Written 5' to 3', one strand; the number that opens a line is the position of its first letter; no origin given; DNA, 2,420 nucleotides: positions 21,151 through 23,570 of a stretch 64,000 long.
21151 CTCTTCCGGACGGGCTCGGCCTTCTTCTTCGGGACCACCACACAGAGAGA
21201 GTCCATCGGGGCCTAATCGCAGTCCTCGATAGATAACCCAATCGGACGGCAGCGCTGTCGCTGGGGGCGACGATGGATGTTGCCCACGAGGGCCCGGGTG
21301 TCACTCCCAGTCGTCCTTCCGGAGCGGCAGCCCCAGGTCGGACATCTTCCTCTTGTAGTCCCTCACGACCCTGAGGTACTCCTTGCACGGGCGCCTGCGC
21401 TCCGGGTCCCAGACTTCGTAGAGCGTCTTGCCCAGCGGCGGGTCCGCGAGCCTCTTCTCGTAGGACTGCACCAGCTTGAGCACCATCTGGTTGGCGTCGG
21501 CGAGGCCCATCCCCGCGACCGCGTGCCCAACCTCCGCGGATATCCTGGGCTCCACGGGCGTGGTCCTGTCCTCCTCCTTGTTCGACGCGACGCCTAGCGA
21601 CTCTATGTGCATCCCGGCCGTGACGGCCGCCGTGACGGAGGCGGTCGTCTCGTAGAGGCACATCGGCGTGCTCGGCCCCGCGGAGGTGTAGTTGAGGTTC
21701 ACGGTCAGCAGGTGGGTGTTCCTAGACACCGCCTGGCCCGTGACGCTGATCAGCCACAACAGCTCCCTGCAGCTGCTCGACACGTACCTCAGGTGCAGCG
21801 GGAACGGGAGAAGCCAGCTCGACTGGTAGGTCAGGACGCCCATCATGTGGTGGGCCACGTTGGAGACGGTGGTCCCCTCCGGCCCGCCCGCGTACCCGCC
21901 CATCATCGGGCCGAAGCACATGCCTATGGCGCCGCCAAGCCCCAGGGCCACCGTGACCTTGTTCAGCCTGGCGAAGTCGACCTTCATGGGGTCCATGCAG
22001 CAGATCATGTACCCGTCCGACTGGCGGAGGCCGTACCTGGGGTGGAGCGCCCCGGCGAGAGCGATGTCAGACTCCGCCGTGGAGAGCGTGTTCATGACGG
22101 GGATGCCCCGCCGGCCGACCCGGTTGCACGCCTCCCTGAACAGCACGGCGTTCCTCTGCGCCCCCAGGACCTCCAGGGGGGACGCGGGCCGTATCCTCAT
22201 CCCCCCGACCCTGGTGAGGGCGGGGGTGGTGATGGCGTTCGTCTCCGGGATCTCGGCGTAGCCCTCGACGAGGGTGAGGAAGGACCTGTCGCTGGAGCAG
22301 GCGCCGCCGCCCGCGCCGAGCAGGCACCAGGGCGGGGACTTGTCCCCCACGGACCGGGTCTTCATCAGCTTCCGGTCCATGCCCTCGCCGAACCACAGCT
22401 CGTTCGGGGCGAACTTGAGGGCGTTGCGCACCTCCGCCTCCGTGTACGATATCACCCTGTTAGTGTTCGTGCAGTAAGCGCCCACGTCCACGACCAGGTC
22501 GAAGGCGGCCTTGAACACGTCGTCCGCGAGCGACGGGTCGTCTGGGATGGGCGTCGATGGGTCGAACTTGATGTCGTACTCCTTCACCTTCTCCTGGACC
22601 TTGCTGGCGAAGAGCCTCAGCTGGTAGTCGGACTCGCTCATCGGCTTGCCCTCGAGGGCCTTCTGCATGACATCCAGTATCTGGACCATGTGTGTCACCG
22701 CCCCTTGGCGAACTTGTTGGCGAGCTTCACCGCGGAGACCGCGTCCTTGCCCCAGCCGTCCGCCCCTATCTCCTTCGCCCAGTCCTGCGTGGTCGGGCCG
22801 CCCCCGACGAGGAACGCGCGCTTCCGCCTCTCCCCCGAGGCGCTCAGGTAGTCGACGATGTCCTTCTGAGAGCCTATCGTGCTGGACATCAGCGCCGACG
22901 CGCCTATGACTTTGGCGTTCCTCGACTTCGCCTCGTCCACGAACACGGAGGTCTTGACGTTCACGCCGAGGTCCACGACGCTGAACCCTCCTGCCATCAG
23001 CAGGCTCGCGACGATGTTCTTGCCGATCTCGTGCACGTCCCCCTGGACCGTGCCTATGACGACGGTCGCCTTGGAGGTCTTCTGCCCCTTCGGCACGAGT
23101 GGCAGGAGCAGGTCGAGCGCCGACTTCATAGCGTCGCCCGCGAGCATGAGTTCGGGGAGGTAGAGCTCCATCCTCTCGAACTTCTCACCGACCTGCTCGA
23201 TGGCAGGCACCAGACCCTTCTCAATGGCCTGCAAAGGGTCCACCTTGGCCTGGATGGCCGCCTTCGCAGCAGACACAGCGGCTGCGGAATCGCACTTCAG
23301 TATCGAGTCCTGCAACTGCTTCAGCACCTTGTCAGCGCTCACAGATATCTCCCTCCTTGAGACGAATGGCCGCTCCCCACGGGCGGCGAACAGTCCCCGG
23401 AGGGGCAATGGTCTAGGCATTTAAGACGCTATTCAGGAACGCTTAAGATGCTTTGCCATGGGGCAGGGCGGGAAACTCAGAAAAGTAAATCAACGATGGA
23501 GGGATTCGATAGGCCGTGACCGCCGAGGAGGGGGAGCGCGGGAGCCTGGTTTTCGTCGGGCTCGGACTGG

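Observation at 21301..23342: Pyrrolysine-free MtmB (Met at position 202) coupled to a corrinoid protein: unknown methyl donor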

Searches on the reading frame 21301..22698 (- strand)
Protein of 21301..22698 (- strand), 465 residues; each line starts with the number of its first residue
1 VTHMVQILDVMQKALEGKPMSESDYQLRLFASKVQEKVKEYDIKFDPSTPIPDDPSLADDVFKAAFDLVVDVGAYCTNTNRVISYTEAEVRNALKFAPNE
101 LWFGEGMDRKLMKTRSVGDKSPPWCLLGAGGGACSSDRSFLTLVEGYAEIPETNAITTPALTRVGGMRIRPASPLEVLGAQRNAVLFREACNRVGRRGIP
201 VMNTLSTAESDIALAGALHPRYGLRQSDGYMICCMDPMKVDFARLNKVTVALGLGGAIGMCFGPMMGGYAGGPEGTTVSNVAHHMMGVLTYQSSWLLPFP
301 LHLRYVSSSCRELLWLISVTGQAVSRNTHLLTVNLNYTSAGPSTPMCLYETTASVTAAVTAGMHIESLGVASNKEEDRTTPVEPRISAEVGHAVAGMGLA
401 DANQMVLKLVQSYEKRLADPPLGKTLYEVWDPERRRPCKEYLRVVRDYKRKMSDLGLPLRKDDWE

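Call 3: search_protein_families(library=pfam, proteins=[window:21301-22698:-], max_evalue=0.01)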
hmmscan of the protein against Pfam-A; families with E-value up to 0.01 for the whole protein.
window:21301-22698:- (465 aa): 1 family
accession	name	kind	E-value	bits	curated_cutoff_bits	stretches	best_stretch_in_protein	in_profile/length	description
PF05369.18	MtmB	-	2.2e-89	300.8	25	1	5-457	1-450/450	Monomethylamine methyltransferase MtmB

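Call 4: search_protein_families(library=ncbifam, proteins=[window:21301-22698:-], max_evalue=0.01)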
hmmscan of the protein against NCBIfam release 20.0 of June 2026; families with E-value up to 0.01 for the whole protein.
window:21301-22698:- (465 aa): 0 families

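Call 5: search_solved_structures(query=window:21301-22698:-, max_evalue=1, show_alignments=2)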
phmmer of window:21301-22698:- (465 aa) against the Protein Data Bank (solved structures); distinct sequences matched with E-value up to 1: 2.
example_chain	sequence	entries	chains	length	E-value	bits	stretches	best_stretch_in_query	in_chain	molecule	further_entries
1l2q_A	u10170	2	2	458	2.9e-70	240.2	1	9-457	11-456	monomethylamine methyltransferase | Monomethylamine methyltransferase mtmB1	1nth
1tv2_A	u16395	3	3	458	3.1e-70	240.1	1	9-457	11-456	Monomethylamine methyltransferase mtmB1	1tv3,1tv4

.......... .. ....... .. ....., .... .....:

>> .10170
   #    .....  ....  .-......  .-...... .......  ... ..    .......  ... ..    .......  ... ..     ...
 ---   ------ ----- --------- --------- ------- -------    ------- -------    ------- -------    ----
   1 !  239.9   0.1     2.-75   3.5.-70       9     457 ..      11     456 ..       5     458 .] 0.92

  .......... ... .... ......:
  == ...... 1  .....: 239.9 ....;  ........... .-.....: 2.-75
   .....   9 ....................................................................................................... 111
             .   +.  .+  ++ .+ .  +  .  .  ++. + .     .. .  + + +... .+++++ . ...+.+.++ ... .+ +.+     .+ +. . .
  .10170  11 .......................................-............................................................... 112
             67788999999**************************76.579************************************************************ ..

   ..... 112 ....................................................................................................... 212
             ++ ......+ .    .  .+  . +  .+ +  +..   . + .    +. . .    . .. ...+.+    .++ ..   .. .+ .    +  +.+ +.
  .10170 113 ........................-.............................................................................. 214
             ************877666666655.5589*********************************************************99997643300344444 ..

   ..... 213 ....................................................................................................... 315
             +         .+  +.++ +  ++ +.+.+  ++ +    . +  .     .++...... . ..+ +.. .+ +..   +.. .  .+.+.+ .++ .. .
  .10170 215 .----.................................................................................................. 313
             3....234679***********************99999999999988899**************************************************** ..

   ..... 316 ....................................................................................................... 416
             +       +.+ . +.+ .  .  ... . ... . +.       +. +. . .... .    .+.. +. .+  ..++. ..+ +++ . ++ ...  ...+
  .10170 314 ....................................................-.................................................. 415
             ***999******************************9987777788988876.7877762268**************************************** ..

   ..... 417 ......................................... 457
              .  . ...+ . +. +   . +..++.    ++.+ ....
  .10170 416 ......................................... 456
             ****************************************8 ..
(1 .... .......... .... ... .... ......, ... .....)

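Call 12: find_homologous_proteins(query=window:21301-22698:-, max_evalue=1e-10)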
Query window:21301-22698:- (465 aa): 485 proteins with E <= 1e-10 among 8000 candidates; the best 120 are listed.
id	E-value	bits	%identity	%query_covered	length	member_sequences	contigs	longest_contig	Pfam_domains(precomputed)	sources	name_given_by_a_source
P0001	1.6e-295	998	93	99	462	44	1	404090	PF05369.19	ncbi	ncbi:MAG: monomethylamine:corrinoid methyltransferase [Candidatus Thermoplasmatota archaeon]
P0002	2.8e-273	924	85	99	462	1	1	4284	PF05369.19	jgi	jgi:methylamine--corrinoid protein Co-methyltransferase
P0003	5.7e-262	887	81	100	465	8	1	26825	PF05369.19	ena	-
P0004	3.0e-256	868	82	99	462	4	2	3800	PF05369.19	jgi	jgi:methylamine--corrinoid protein Co-methyltransferase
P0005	2.0e-246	836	77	99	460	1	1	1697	PF05369.19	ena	-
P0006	9.6e-246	834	76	99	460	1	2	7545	PF05369.19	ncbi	-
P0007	1.3e-245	833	77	99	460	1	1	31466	PF05369.19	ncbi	-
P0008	2.5e-245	832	76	99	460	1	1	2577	PF05369.19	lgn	-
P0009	3.5e-245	832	77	99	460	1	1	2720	PF05369.19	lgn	-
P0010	4.5e-245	831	77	99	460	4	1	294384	PF05369.19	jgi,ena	-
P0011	5.6e-245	831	77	99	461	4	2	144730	PF05369.19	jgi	-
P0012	5.8e-245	831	77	99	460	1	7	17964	PF05369.19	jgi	jgi:methylamine--corrinoid protein Co-methyltransferase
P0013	6.2e-245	831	76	99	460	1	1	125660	PF05369.19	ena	-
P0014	8.7e-245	830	76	99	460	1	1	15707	PF05369.19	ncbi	-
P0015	1.2e-244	830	77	99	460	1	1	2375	PF05369.19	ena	-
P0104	9.2e-236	801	74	98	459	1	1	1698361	PF05369.19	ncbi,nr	ncbi:MAG: monomethylamine:corrinoid methyltransferase [Methanobacteriota archaeon]|nr:MAG: monomethy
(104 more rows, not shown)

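Call 30: find_encoding_contigs(protein=P0104, flank=10000, max_places=2)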
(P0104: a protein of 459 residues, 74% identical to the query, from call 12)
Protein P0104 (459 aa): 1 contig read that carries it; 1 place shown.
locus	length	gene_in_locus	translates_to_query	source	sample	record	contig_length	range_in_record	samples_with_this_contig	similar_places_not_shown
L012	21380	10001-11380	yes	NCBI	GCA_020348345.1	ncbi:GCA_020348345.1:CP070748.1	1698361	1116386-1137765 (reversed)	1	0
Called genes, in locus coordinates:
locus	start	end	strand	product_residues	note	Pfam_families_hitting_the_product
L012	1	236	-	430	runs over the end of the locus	PF00275:EPSP_synthase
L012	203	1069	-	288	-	PF00288:GHMP_kinases_N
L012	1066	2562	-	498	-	PF01487:DHquinase_I, PF08501:Shikimate_dh_N, PF01488:Shikimate_DH, PF18317:SDH_C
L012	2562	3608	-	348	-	PF01959:DHQS, PF26558:DHQS_2nd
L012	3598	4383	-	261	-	PF01791:DeoC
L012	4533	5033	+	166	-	-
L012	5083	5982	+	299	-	PF00892:EamA, PF03151:TPT (weak), PF00892:EamA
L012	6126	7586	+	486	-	PF06253:MTTB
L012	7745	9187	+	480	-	PF06253:MTTB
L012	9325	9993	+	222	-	PF02607:B12-binding_2, PF02310:B12-binding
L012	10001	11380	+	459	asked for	PF05369:MtmB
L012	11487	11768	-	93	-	PF13145:Rotamase_2, PF13616:Rotamase_3, PF00639:Rotamase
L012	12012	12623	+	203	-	PF01047:MarR (faint), PF13404:HTH_AsnC-type, PF13412:HTH_24, PF08394:Arc_trans_TRASH (weak), PF24273:TRASH_HVO_1752_C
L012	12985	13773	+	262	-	PF01946:Thi4, PF00890:FAD_binding_2, PF01266:DAO, PF01494:FAD_binding_3, PF03486:HI0933_like, PF07992:Pyr_redox_2 (weak), PF12831:FAD_oxidored, PF13450:NAD_binding_8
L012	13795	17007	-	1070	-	PF25596:CPSase_L_D1, PF02786:CPSase_L_D2, PF02787:CPSase_L_D3, PF25596:CPSase_L_D1, PF02786:CPSase_L_D2, PF02222:ATP-grasp, PF07478:Dala_Dala_lig_C, PF02142:MGS, +3 more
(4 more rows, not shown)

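Call 31: find_encoding_contigs(protein=P0001, flank=10000, max_places=2)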
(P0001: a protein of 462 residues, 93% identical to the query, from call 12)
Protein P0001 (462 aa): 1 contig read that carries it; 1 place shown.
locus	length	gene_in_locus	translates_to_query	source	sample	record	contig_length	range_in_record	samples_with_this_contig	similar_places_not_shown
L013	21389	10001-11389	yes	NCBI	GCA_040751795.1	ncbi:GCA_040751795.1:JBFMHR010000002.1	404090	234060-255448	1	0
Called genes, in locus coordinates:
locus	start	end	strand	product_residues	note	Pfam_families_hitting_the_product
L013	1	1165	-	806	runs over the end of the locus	PF02463:SMC_N, PF13175:AAA_15 (weak), PF13304:AAA_21 (faint), PF13476:AAA_23 (weak), PF13558:SbcC_Walker_B (weak)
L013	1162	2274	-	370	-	PF00149:Metallophos, PF12850:Metallophos_2 (weak)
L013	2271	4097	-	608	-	PF00999:Na_H_Exchanger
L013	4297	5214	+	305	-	PF00091:Tubulin, PF12327:FtsZ_C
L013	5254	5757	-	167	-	-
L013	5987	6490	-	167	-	PF00881:Nitroreductase, PF14512:TM1586_NiRdase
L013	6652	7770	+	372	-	PF03412:Peptidase_C39 (weak), PF13529:Peptidase_C39_2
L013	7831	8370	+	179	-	PF04832:SOUL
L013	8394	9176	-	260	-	PF00590:TP_methylase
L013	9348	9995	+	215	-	PF02607:B12-binding_2, PF02310:B12-binding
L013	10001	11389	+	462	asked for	PF05369:MtmB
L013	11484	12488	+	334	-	PF18093:Trm5_N, PF25133:TYW2_N_2, PF03602:Cons_hypoth95 (weak), PF02475:TRM5-TYW2_MTfase, PF05175:MTS, PF06325:PrmA, PF13649:Methyltransf_25, PF13847:Methyltransf_31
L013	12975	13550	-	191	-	-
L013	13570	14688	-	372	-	PF05343:Peptidase_M42, PF04389:Peptidase_M28 (faint), PF01546:Peptidase_M20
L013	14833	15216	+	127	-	PF01597:GCV_H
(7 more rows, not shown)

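Call 32: search_protein_representatives(protein=window:21301-22698:-)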
Query: 465 residues. Proteins with E-value up to 0.001 (for the whole library): 908; up to 1e-10: 533; up to 1e-30: 203. The best 150 are listed.
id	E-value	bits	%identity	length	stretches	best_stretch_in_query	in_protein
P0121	1.6e-104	366.3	40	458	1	8-458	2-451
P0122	1.8e-96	339.8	38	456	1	5-459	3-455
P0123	3.2e-94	332.4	37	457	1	4-456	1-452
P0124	1.1e-92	327.3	36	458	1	6-459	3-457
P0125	4.1e-89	315.6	36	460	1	5-461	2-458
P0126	1.3e-88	313.9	36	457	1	4-459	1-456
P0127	9.2e-88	311.1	34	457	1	4-457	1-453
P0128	2.4e-87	309.8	34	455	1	4-459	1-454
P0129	3.5e-86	305.9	37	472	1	7-457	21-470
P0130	2.0e-84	300.1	35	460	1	9-461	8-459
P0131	3.2e-84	299.4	35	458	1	4-459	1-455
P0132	7.3e-84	298.3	37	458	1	6-458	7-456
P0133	2.7e-82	293.1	33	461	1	7-458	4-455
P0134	9.1e-82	291.3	35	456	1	4-459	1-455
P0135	5.5e-80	285.5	34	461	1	6-460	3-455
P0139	1.9e-78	280.4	37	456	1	4-458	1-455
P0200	4.4e-54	200.1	28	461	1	5-460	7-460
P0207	7.7e-53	196.0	30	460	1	11-454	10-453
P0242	1.1e-45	172.4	27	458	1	5-457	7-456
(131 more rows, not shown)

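Call 38: list_cluster_members(proteins=[P0200, P0242, P0207, P0139, P0121, P0122, P0123, P0124, P0125, P0126])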
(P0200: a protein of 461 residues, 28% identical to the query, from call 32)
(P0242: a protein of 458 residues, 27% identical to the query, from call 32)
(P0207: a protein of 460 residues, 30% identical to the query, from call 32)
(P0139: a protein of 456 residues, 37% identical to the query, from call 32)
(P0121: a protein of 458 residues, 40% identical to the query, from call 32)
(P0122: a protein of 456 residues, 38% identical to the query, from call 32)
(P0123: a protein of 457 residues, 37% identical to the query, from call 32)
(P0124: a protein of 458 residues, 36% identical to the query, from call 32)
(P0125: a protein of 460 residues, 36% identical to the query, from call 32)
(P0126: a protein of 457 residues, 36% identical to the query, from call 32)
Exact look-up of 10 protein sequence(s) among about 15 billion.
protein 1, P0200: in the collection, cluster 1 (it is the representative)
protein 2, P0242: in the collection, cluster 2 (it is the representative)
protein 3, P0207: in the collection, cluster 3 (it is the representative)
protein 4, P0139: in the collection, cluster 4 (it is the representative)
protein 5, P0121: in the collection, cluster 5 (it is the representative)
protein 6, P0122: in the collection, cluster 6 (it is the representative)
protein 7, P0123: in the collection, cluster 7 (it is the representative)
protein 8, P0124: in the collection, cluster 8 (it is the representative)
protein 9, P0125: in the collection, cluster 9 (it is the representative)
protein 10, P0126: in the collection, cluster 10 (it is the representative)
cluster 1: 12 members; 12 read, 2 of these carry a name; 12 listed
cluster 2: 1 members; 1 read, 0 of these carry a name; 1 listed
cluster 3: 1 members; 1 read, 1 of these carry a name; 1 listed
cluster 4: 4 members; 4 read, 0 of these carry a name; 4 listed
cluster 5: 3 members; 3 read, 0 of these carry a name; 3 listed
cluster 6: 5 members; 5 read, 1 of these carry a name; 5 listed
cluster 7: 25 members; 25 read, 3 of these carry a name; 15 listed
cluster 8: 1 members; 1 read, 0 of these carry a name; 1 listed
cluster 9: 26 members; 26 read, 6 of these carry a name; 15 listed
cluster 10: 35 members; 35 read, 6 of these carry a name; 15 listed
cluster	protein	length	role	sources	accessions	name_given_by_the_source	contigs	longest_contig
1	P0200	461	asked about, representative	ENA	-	-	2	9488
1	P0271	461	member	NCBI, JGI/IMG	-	methylamine--corrinoid protein Co-methyltransferase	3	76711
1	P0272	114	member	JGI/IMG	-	methylamine--corrinoid protein Co-methyltransferase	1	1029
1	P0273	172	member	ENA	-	-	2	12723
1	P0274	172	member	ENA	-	-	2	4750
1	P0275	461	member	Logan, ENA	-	-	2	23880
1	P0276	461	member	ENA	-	-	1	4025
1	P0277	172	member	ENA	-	-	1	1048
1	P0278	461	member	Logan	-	-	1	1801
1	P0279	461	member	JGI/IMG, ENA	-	-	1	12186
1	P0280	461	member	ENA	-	-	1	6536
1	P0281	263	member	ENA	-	-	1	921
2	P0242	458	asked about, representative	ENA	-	-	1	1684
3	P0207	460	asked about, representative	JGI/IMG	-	methylamine--corrinoid protein Co-methyltransferase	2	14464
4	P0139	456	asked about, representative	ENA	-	-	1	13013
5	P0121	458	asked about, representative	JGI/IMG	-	-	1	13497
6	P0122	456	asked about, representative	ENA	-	-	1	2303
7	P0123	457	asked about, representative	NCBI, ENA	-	-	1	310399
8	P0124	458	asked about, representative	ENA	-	-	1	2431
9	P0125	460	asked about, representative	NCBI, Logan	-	-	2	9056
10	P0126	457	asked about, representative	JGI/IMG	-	-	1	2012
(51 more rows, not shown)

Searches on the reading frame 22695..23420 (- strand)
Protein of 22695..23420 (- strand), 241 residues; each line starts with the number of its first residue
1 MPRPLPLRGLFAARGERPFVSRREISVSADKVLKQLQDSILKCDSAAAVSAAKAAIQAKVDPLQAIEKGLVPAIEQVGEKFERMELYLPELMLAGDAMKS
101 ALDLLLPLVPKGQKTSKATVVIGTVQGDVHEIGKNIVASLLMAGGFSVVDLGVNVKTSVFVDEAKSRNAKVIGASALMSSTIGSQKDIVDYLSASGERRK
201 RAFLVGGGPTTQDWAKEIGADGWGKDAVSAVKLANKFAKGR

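Call 3: search_protein_families(library=pfam, proteins=[window:22695-23420:-], max_evalue=0.01)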
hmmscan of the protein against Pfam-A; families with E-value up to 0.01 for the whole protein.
window:22695-23420:- (241 aa): 2 families
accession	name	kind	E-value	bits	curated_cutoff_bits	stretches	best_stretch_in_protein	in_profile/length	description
PF02310.24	B12-binding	-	1.6e-23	83.3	32.1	1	119-231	2-120/121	B12 binding domain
PF02607.22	B12-binding_2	-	3.4e-19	69.2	23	1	33-105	2-73/74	B12 binding domain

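Call 4: search_protein_families(library=ncbifam, proteins=[window:22695-23420:-], max_evalue=0.01)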
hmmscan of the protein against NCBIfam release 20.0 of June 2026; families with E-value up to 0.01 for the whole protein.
window:22695-23420:- (241 aa): 15 families
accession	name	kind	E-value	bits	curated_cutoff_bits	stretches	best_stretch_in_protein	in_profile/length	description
NF047995.1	corrinoid_MtgC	exception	1.4e-58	197.9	310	1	31-237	3-212/215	glycine betaine-specific corrinoid protein MtgC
TIGR02370.1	pyl_corrinoid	subfamily_domain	8e-57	191.8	215.3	1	36-229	2-196/197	methyltransferase cognate corrinoid protein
NF041607.1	dimeth_corrin_MtbC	equivalog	2e-54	184.2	350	1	36-235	1-200/203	dimethylamine corrinoid protein MtbC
NF047996.1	corrin_MtgC_2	exception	2.9e-47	160.9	370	1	30-237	2-209/212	glycine betaine-specific corrinoid protein MtgC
NF040669.1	MtaC2_Meth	equivalog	1.9e-37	129.1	450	1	29-238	39-246/267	methanol--corrinoid protein MtaC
NF040655.1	MtaC_Meth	equivalog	8.2e-35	120.1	420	1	28-240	31-240/253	methanol--corrinoid protein MtaC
TIGR02082.1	metH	equivalog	1.6e-30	105.6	1010.85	1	29-217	643-831/1182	methionine synthase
NF007024.0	PRK09490.1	equivalog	7.3e-27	93.6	1497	1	30-211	659-843/1234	methionine synthase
NF002612.0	PRK02261.1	equivalog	4.2e-12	45.8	110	1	116-180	2-66/148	methylaspartate mutase subunit S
NF052513.1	TransRegCarH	equivalog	1.6e-11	44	400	1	28-185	79-232/274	HTH-type transcriptional repressor CarH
TIGR01501.1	MthylAspMutase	equivalog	6.1e-09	35.7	135.8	1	117-181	1-65/134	methylaspartate mutase subunit S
NF052385.1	Lys_5_6_beta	equivalog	1.1e-05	25.3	280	1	146-226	139-223/241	lysine 5,6-aminomutase subunit beta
NF040743.1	ornith_mutase_E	equivalog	0.00011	20.4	800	1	115-227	593-713/730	D-ornithine 4,5-aminomutase subunit OraE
TIGR00640.1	acid_CoA_mut_C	subfamily_domain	0.0013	18.7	57.45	1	117-212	2-96/132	methylmalonyl-CoA mutase C-terminal domain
NF006944.0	PRK09426.1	equivalog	0.0073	14.3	876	1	116-214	588-685/721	methylmalonyl-CoA mutase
